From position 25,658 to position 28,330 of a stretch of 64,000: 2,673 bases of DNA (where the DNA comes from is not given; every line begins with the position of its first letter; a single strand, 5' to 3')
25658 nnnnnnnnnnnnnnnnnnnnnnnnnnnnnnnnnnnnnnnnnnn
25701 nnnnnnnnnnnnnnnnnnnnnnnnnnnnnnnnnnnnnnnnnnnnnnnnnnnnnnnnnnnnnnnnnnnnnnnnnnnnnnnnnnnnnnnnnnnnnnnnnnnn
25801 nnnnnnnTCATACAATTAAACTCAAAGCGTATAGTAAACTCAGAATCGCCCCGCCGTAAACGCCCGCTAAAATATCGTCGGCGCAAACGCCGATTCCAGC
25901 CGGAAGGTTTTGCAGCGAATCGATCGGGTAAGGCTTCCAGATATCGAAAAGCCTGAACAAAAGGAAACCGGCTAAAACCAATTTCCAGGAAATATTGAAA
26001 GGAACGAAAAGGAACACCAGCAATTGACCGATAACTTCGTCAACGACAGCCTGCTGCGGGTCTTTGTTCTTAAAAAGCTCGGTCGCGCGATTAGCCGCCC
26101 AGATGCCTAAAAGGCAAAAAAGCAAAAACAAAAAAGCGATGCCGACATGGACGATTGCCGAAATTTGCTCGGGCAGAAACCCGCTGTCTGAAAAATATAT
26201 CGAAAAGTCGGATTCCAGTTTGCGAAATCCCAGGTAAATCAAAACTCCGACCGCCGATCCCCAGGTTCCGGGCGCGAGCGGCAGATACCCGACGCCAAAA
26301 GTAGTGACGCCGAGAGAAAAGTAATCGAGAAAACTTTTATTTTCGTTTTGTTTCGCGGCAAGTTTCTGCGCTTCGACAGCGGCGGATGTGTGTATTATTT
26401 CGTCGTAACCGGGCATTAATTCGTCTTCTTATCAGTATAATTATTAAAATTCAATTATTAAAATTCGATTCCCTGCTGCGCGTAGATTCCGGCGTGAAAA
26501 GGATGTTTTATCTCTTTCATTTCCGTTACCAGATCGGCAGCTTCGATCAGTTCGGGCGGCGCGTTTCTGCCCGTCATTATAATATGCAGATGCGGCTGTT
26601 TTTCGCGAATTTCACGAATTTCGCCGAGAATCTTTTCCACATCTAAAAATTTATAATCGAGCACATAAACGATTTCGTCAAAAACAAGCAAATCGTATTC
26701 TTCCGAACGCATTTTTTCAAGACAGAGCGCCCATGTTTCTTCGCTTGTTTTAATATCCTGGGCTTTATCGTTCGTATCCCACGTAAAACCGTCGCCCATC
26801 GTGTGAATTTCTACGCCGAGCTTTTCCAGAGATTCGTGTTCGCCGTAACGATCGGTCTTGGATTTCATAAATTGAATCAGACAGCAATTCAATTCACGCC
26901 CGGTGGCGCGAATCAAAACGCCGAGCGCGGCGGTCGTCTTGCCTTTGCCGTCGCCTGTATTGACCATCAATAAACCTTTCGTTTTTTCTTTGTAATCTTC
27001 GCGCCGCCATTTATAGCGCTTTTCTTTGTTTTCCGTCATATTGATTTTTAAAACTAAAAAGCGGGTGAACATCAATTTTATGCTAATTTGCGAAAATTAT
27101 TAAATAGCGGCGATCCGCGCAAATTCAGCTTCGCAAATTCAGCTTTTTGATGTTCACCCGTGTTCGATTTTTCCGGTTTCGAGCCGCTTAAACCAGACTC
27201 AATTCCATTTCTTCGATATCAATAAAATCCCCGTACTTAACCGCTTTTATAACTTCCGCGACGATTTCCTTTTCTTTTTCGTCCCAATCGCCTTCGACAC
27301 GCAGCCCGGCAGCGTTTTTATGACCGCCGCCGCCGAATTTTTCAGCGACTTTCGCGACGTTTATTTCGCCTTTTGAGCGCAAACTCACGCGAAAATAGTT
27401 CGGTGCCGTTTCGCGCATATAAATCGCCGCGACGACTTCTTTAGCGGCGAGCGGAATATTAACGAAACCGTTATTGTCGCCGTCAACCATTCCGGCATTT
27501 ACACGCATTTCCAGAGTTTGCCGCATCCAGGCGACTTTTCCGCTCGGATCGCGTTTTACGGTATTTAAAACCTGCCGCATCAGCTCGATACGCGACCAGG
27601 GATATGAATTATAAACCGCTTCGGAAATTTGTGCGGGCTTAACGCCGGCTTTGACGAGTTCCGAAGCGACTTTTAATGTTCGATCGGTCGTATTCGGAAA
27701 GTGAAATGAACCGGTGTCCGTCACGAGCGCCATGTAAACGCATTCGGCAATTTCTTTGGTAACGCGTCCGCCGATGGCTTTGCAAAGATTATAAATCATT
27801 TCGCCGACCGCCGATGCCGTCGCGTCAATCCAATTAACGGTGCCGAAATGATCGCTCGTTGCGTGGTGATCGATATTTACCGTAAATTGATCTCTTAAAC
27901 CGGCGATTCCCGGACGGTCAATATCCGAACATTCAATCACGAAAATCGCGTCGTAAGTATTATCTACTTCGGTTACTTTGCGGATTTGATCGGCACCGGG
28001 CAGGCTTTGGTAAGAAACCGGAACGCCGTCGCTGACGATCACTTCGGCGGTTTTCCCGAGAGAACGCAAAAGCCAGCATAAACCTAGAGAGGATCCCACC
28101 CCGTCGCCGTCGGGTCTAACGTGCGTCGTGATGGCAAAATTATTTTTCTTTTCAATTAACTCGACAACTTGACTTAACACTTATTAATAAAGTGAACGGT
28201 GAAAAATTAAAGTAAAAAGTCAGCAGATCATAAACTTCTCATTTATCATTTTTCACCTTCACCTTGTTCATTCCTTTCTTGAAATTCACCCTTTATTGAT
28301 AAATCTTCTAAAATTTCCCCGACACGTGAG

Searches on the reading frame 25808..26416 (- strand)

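Call 46: search_protein_families(library=pfam, proteins=[window:25808-26416:-], max_evalue=0.0001)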
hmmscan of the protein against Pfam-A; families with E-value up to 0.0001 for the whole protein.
window:25808-26416:- (202 aa): 1 family
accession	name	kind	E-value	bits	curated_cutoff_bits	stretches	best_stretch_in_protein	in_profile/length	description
PF04608.18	PgpA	-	7.2e-40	136.6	28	1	38-195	4-140/141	Phosphatidylglycerophosphatase A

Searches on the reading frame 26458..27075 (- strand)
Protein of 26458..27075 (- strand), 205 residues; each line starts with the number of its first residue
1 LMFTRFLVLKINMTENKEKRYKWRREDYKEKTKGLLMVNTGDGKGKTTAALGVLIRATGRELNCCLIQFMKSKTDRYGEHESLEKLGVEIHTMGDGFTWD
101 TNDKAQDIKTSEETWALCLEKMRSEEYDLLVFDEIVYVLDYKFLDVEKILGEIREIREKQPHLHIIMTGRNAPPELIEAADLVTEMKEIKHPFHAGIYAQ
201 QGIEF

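Call 47: search_protein_families(library=pfam, proteins=[window:26458-27075:-], max_evalue=0.0001)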
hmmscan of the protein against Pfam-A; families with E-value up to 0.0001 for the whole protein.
window:26458-27075:- (205 aa): 1 family
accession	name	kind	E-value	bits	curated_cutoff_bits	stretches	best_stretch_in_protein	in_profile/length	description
PF02572.21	CobA_CobO_BtuR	-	1.2e-63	214.8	25.7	1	33-205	2-172/172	ATP:corrinoid adenosyltransferase BtuR/CobO/CobP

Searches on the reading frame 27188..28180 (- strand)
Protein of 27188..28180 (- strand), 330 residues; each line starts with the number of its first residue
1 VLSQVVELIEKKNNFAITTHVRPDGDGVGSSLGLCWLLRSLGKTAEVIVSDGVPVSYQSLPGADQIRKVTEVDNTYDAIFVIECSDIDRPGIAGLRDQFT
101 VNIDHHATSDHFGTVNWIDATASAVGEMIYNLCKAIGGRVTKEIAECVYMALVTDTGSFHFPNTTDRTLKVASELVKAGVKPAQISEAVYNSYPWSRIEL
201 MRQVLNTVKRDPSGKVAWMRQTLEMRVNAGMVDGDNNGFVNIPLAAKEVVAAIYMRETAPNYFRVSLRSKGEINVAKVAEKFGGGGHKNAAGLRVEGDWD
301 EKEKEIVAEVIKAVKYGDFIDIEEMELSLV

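Call 47: search_protein_families(library=pfam, proteins=[window:27188-28180:-], max_evalue=0.0001)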
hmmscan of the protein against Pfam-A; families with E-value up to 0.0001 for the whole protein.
window:27188-28180:- (330 aa): 2 families
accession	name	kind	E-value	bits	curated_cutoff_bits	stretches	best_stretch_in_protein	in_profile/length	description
PF01368.27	DHH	-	8.2e-17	62.1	28.1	1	15-151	2-124/125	DHH family, N-terminal domain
PF02272.25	DHHA1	-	1.9e-11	44.8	25.9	1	237-315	19-101/102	DHHA1 domain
